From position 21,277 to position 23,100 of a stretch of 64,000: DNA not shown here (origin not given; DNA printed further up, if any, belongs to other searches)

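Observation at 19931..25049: Lower-GC four-gene islet between gltX and yifB: PAS-GGDEF, GT-B/TPR glycosyltransferase, unknown protein, cytidylyltransferase-methyltransferase fusion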

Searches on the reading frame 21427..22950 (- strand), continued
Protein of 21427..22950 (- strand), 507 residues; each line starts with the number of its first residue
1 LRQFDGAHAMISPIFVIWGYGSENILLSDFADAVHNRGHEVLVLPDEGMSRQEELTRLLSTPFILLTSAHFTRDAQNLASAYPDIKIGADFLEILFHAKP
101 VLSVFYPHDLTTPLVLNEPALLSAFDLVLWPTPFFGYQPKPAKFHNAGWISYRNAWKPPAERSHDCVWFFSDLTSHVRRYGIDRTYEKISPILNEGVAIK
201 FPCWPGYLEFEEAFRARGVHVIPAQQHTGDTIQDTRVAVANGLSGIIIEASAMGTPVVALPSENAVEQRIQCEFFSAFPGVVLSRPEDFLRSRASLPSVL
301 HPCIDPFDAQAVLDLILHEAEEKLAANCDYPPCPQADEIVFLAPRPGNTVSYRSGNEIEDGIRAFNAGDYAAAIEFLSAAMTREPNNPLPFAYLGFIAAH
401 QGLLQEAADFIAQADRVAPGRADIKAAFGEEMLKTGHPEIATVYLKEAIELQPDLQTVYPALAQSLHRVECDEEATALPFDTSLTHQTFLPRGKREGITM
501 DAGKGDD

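Call 61: search_protein_families(library=ncbifam, proteins=[L097:7114-7731:+, L097:7707-8357:+, L097:8374-9021:+, L097:9240-10004:+, L097:11293-12444:+, L097:9052-9237:+], max_evalue=0.01)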
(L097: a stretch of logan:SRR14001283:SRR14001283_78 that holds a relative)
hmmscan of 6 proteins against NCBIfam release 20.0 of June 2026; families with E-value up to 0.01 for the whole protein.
L097:7114-7731:+ (205 aa): 24 families
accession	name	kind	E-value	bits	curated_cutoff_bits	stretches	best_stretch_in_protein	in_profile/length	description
TIGR00338.1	serB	equivalog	2.7e-27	95.8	144.15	1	12-176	16-195/219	phosphoserine phosphatase SerB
NF008350.0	PRK11133.1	equivalog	1.1e-18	67.5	413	1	9-174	108-289/324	phosphoserine phosphatase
TIGR01488.1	HAD-SF-IB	subfamily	2.5e-17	63.4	45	1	12-168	1-177/177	HAD-IB family phosphatase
TIGR01489.1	DKMTPPase-SF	subfamily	2.7e-09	37.4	81.55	1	11-111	2-105/188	MtnX-like HAD-IB family phosphatase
TIGR01494.1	ATPase_P-type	subfamily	4.9e-09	35.1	62.3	1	140-186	374-422/478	HAD-IC family P-type ATPase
NF010109.0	PRK13582.1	equivalog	2.7e-08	33.7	133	1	16-181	7-176/205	bifunctional phosphoserine phosphatase/homoserine phosphotransferase ThrH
TIGR00099.1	Cof-subfamily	subfamily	2e-07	30.8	137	1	146-189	201-244/256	Cof-type HAD-IIB family hydrolase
TIGR01491.1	HAD-SF-IB-PSPlk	hypoth_equivalog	5.6e-07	29.4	151.9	1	14-176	8-190/201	phosphoserine phosphatase-like hydrolase, archaeal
TIGR01511.1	ATPase-IB1_Cu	subfamily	1.4e-06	27.4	397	1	85-175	376-454/542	copper-translocating P-type ATPase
NF045966.1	YcsE_rel_Pase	equivalog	2e-05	24.2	220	1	145-175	203-233/265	YcsE-related riboflavin metabolism phosphatase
TIGR01525.1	ATPase-IB_hvy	subfamily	3.8e-05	22.7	346.25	1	139-176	438-478/560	heavy metal translocating P-type ATPase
NF002245.0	PRK01158.1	equivalog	6e-05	22.4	198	1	140-175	164-199/233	phosphoglycolate phosphatase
TIGR02137.1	HSK-PSP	equivalog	7.6e-05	22.3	223.4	1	16-184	7-176/203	bifunctional phosphoserine phosphatase/homoserine phosphotransferase ThrH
TIGR01652.1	ATPase-Plipid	subfamily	8.6e-05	20.4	431.25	1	146-177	766-797/1058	phospholipid-translocating P-type ATPase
TIGR01512.1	ATPase-IB2_Cd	subfamily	0.00016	20.5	313.5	1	142-176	378-412/494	cadmium family heavy metal-translocating P-type ATPase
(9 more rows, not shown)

L097:7707-8357:+ (216 aa): 32 families (the best 25 are shown)
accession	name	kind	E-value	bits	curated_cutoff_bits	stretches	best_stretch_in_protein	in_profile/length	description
TIGR03992.1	Arch_glmU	subfamily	1.8e-13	50.1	292.1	1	7-127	3-129/393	bifunctional sugar-1-phosphate nucleotidylyltransferase/acetyltransferase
NF010939.0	PRK14359.1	equivalog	2.4e-12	46.2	592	1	6-122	4-121/430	bifunctional UDP-N-acetylglucosamine diphosphorylase/glucosamine-1-phosphate N-acetyltransferase GlmU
TIGR01173.1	glmU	equivalog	1.6e-11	43.7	366.85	1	6-121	2-119/452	bifunctional UDP-N-acetylglucosamine diphosphorylase/glucosamine-1-phosphate N-acetyltransferase GlmU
NF010933.0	PRK14353.1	equivalog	3.3e-11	42.5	505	1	5-119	6-124/453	bifunctional UDP-N-acetylglucosamine diphosphorylase/glucosamine-1-phosphate N-acetyltransferase GlmU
NF041313.1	UDPGP_AglF_Halo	equivalog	1.6e-10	40.9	400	1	8-117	4-117/234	UTP--glucose-1-phosphate uridylyltransferase AglF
NF010932.0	PRK14352.1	equivalog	3.5e-09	35.8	611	1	5-94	7-98/488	bifunctional UDP-N-acetylglucosamine diphosphorylase/glucosamine-1-phosphate N-acetyltransferase GlmU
TIGR00453.1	ispD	equivalog_domain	1.3e-07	31.3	181.3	1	7-64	2-62/219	2-C-methyl-D-erythritol 4-phosphate cytidylyltransferase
NF010936.0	PRK14356.1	equivalog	2.6e-07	29.9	666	1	6-105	7-108/456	bifunctional UDP-N-acetylglucosamine diphosphorylase/glucosamine-1-phosphate N-acetyltransferase GlmU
NF010940.0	PRK14360.1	equivalog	2.7e-07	29.5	602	1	7-118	4-118/452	bifunctional UDP-N-acetylglucosamine diphosphorylase/glucosamine-1-phosphate N-acetyltransferase GlmU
NF010935.0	PRK14355.1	equivalog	4.4e-07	28.9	718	1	7-120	6-122/459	bifunctional UDP-N-acetylglucosamine diphosphorylase/glucosamine-1-phosphate N-acetyltransferase GlmU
NF045665.1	NTPtran_DVU1551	equivalog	4.5e-07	29.2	315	1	8-92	4-85/359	DVU_1551 family NTP transferase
NF041135.1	IPPtranDIPPsyn_Thcocales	equivalog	4.7e-07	29.1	580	1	7-144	3-141/419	bifunctional L-myo-inositol-1-phosphate cytidylyltransferase/CDP-L-myo-inositol myo-inositolphosphotransferase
TIGR01208.1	rmlA_long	equivalog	9.8e-07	28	320.25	1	8-74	3-76/353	glucose-1-phosphate thymidylyltransferase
NF006986.0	PRK09451.1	equivalog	1.4e-06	27.4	725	1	6-106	7-107/456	bifunctional UDP-N-acetylglucosamine diphosphorylase/glucosamine-1-phosphate N-acetyltransferase GlmU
NF010934.1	PRK14354.1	equivalog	1.6e-06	27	450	1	8-66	3-63/447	bifunctional UDP-N-acetylglucosamine diphosphorylase/glucosamine-1-phosphate N-acetyltransferase GlmU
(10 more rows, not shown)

L097:8374-9021:+ (215 aa): 13 families
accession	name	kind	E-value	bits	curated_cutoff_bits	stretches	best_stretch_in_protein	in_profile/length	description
NF043040.1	corrin_prot_MT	hypoth_equivalog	3.4e-08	33.2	180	1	37-143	33-149/216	corrinoid protein-associated methyltransferase CpaM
NF041820.1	daptide_MTase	equivalog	4.5e-05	23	175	1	43-144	34-145/243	daptide-type RiPP biosynthesis methyltransferase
TIGR00740.1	TIGR00740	equivalog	0.00015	21.5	193.3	1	41-164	49-181/239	carboxy-S-adenosyl-L-methionine synthase CmoA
TIGR02021.1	BchM-ChlM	equivalog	0.00015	21.3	158.9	1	45-134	54-148/218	magnesium protoporphyrin IX methyltransferase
NF041650.1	nod_mtase_NodS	equivalog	0.00021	21.1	300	1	49-139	42-137/190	nodulation methyltransferase NodS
TIGR01983.1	UbiG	equivalog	0.0005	19.4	102.95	1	46-141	50-151/228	bifunctional 2-polyprenyl-6-hydroxyphenol methylase/3-demethylubiquinol 3-O-methyltransferase UbiG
TIGR02072.1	BioC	equivalog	0.00098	19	184.95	1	46-143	35-134/244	malonyl-ACP O-methyltransferase BioC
NF007902.0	PRK10611.1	equivalog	0.0015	17.8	435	1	98-148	217-267/287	protein-glutamate O-methyltransferase CheR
NF001241.0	PRK00216.1-2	equivalog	0.002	17.8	327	1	44-121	50-130/231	demethylmenaquinone methyltransferase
NF041536.1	ArsM_DUF2284_UU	exception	0.0029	16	575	1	44-147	75-186/459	arsenite methyltransferase/DUF2284 domain selenoprotein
TIGR04345.1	ovoA_Cterm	equivalog_domain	0.0054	16.3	170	0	46-107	42-98/242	putative 4-mercaptohistidine N1-methyltransferase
NF011486.0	PRK14896.1-1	equivalog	0.0055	15.8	450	0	19-81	23-85/284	16S ribosomal RNA methyltransferase A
NF001453.0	PRK00312.1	equivalog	0.009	15.6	188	0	45-86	80-121/217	protein-L-isoaspartate(D-aspartate) O-methyltransferase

L097:9240-10004:+ (254 aa): 0 families

L097:11293-12444:+ (383 aa): 4 families
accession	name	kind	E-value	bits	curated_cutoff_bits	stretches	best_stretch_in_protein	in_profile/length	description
TIGR01010.1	BexC_CtrB_KpsE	subfamily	6.8e-107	357.7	437.5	1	25-381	2-360/362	polysaccharide export inner-membrane protein, BexC/CtrB/KpsE family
NF011725.0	PRK15178.1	equivalog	8e-25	87.8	905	1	29-348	84-400/434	Vi polysaccharide ABC transporter inner membrane protein VexD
TIGR03007.1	pepcterm_ChnLen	equivalog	0.00076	17.8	278.85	1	204-341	208-352/498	XrtA system polysaccharide chain length determinant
TIGR01006.1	polys_exp_MPA1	subfamily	0.0017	17.9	296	0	141-184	106-149/226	CspC family polysaccharide chain length determinant protein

L097:9052-9237:+ (61 aa): 0 families
